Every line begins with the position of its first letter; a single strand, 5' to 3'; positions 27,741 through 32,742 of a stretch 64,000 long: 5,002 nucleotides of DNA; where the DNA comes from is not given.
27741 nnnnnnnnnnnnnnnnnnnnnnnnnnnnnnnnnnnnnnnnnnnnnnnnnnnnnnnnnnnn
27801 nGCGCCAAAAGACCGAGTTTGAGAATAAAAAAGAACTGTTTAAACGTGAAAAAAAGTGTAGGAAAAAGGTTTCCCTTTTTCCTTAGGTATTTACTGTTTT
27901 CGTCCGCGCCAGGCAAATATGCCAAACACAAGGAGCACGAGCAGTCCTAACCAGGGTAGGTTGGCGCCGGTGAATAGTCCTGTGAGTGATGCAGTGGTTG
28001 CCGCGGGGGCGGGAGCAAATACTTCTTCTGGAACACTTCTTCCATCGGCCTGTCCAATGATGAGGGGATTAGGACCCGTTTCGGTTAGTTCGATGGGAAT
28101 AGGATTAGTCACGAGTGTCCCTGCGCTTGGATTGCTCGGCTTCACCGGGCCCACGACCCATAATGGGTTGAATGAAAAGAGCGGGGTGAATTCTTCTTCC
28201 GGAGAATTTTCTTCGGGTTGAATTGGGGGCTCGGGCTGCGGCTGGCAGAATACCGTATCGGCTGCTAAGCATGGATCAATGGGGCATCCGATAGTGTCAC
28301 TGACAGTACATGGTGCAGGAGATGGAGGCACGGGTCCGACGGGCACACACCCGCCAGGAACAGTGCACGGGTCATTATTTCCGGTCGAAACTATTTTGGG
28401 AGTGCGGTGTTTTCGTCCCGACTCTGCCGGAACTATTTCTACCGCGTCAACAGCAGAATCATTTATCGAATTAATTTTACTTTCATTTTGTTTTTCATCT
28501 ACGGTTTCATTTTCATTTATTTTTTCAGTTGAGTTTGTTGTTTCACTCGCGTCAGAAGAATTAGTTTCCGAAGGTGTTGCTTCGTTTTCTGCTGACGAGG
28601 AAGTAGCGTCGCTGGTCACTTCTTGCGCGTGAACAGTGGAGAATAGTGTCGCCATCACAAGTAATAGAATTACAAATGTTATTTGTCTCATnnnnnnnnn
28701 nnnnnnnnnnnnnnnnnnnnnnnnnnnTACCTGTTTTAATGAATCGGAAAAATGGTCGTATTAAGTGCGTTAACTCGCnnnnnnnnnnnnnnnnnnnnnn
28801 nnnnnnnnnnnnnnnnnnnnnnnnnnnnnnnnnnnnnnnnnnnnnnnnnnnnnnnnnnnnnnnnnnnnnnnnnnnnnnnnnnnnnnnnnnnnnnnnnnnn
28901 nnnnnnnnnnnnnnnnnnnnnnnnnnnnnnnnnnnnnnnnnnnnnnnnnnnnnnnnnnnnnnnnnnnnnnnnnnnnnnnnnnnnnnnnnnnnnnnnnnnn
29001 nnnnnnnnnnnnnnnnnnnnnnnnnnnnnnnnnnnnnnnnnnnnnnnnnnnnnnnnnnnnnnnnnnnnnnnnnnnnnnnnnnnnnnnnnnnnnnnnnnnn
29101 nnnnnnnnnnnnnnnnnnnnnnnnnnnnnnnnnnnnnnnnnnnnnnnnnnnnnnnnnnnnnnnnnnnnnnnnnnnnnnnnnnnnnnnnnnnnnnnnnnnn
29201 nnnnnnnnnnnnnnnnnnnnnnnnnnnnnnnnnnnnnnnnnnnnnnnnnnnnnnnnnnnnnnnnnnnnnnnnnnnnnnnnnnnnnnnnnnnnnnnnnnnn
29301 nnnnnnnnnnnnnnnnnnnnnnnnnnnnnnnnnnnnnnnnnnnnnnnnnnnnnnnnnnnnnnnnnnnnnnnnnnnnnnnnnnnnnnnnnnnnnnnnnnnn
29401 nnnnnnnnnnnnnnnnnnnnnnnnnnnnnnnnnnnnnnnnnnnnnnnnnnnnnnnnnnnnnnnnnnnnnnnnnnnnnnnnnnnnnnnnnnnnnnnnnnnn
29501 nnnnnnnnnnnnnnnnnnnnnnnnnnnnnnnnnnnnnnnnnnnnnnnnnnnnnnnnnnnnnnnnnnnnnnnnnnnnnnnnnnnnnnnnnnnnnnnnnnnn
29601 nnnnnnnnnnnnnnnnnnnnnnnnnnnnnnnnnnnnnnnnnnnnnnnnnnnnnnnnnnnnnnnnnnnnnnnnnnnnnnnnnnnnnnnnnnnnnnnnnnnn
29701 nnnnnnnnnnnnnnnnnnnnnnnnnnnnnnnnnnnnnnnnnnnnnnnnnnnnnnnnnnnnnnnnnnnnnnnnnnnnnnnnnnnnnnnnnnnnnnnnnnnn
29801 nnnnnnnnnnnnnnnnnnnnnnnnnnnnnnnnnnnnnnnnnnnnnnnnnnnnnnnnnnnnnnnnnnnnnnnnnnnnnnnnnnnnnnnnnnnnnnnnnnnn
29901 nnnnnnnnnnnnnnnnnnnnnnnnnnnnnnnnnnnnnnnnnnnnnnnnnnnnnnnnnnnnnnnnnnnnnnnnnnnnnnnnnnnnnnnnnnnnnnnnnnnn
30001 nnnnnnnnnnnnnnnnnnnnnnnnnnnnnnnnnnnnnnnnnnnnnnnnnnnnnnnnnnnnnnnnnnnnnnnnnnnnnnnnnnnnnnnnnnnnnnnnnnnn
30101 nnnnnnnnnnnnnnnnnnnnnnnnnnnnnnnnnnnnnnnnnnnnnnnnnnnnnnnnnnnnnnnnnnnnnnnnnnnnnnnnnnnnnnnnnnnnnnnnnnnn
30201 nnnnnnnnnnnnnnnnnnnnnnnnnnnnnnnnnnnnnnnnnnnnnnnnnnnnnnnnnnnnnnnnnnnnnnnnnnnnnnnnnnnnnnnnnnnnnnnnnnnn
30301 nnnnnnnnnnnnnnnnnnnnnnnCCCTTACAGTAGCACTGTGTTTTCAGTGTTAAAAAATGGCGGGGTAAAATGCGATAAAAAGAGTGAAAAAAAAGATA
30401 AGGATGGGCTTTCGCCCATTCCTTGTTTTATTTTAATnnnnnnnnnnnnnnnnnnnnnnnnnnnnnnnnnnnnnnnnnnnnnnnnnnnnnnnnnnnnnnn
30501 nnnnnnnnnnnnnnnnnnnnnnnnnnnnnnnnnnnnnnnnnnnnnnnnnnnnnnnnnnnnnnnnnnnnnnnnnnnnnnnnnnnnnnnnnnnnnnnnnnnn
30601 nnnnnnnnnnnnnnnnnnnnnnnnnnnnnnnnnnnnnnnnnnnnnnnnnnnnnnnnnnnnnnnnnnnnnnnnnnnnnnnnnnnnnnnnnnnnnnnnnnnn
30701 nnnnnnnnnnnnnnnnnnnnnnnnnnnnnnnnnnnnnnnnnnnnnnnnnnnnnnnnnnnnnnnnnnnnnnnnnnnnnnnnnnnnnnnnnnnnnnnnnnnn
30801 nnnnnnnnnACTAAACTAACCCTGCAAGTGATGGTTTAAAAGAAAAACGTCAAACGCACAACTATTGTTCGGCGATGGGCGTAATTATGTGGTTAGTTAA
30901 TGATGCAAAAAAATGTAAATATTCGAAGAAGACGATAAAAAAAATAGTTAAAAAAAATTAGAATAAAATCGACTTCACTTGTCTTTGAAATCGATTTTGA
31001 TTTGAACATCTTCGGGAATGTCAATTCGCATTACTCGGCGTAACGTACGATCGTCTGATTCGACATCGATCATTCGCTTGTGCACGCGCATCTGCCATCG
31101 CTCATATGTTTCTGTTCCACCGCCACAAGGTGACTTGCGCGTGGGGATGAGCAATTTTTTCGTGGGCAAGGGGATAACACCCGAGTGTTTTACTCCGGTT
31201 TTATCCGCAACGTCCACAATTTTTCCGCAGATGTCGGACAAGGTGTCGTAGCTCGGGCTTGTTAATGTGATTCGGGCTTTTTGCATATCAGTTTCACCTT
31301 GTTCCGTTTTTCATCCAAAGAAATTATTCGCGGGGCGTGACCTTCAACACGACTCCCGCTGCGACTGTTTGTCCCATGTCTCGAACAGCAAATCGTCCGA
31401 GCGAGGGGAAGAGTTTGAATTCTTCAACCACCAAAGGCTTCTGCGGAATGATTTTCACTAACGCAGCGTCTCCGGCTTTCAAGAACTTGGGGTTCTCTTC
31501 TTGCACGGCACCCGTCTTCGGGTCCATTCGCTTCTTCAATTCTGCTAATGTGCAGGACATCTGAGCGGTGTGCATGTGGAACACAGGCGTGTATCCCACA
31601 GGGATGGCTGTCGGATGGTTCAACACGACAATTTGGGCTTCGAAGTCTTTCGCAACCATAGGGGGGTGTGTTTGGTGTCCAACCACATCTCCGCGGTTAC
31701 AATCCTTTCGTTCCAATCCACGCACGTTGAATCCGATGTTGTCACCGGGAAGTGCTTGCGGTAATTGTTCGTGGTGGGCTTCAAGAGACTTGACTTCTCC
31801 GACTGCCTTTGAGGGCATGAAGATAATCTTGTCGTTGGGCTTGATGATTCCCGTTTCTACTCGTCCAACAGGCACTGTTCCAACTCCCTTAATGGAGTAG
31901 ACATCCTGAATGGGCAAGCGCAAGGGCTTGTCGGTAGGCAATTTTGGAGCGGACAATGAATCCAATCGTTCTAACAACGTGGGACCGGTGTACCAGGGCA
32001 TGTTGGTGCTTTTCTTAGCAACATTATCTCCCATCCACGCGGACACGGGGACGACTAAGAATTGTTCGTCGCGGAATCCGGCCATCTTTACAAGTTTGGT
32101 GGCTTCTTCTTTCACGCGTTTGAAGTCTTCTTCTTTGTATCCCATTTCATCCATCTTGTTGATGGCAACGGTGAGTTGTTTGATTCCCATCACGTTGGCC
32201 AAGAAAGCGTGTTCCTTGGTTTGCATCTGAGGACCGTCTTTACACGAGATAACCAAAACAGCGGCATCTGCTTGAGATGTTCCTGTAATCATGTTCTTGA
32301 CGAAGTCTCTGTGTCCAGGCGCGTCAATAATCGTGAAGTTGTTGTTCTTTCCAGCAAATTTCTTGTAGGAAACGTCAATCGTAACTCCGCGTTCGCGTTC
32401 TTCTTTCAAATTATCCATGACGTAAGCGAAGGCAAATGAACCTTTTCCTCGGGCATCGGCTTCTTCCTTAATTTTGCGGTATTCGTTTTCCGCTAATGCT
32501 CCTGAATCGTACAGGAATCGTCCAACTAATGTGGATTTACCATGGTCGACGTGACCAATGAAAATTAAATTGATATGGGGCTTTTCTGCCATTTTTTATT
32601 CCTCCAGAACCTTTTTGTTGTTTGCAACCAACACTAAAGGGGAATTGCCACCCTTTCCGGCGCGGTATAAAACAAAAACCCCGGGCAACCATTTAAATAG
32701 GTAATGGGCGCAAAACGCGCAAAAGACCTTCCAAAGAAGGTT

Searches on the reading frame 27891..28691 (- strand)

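Call 70: search_protein_families(library=pfam, proteins=[window:27891-28691:-], max_evalue=0.001)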
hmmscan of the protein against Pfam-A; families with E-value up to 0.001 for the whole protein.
window:27891-28691:- (266 aa): 1 family
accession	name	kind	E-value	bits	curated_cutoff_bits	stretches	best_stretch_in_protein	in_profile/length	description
PF21827.1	New_glue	-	0.00041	20.5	31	1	1-57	1-54/94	New glue protein family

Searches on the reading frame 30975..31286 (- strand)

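Call 3: search_protein_families(library=pfam, proteins=[window:30975-31286:-], max_evalue=1)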
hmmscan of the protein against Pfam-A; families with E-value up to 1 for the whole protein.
window:30975-31286:- (103 aa): 2 families
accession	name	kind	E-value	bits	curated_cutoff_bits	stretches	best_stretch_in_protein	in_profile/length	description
PF00338.27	Ribosomal_S10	-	2.7e-26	92.2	21.2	1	5-98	1-97/98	Ribosomal protein S10p/S20e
PF18119.6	RIG-I_C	-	0.12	12.7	23.2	1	10-84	13-75/141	RIG-I receptor C-terminal domain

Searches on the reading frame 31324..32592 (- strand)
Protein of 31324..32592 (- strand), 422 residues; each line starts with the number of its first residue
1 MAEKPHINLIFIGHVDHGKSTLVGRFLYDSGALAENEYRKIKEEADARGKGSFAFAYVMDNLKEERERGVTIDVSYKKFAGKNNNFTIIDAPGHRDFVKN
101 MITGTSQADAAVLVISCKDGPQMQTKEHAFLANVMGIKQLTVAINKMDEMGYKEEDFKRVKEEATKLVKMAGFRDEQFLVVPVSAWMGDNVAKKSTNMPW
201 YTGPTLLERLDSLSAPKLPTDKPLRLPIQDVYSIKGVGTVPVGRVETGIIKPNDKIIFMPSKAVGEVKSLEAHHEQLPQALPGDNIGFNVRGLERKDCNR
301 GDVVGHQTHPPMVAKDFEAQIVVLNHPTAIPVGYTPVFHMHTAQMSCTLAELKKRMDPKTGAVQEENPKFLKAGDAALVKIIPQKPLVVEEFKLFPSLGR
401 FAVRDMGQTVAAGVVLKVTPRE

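Call 3: search_protein_families(library=pfam, proteins=[window:31324-32592:-], max_evalue=1)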
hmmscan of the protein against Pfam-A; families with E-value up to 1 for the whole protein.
window:31324-32592:- (422 aa): 13 families
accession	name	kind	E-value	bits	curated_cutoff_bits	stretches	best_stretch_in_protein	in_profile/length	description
PF00009.33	GTP_EFTU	-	7.9e-58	195.6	26.5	1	4-212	1-184/188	Elongation factor Tu GTP binding domain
PF22594.2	GTP-eEF1A_C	-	2.5e-37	127.7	27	1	317-415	2-100/101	GTP-eEF1A C-terminal domain-like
PF03143.23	GTP_EFTU_D3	-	8.4e-30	103.6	27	1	313-418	4-105/106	Elongation factor Tu C-terminal domain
PF03144.31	GTP_EFTU_D2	-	3.5e-18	66.2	30.3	1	238-304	1-72/73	Elongation factor Tu domain 2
PF01926.29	MMR_HSR1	-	6.3e-06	26.7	21.9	1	49-145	11-112/113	50S ribosome-binding GTPase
PF14578.12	GTP_EFTU_D4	-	9.2e-05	22.7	23.8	1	242-303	21-84/86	Elongation factor Tu domain 4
PF08477.19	Roc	-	0.00014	22.5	27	1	48-148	10-119/119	Ras of Complex, Roc, domain of DAPkinase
PF00071.28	Ras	-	0.0015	18.6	21.6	1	48-149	10-116/162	Ras family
PF00025.27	Arf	-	0.0069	16.3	22.3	1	64-193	38-165/174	ADP-ribosylation factor family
PF09439.16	SRPRB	-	0.039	13.8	25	1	74-133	43-98/178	Signal recognition particle receptor beta subunit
PF00350.29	Dynamin_N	-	0.057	13.9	27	0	55-133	65-152/168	Dynamin family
PF00735.24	Septin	-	0.12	12.1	26.2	1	6-101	4-79/280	Septin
PF04670.18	Gtr1_RagA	-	0.17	11.7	22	1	64-169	27-145/232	Gtr1/RagA G protein conserved region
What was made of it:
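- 31324..32592 (-): EF-1alpha (downstream neighbour), followed by S10 at 30975-31286. Pfam (call 3).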
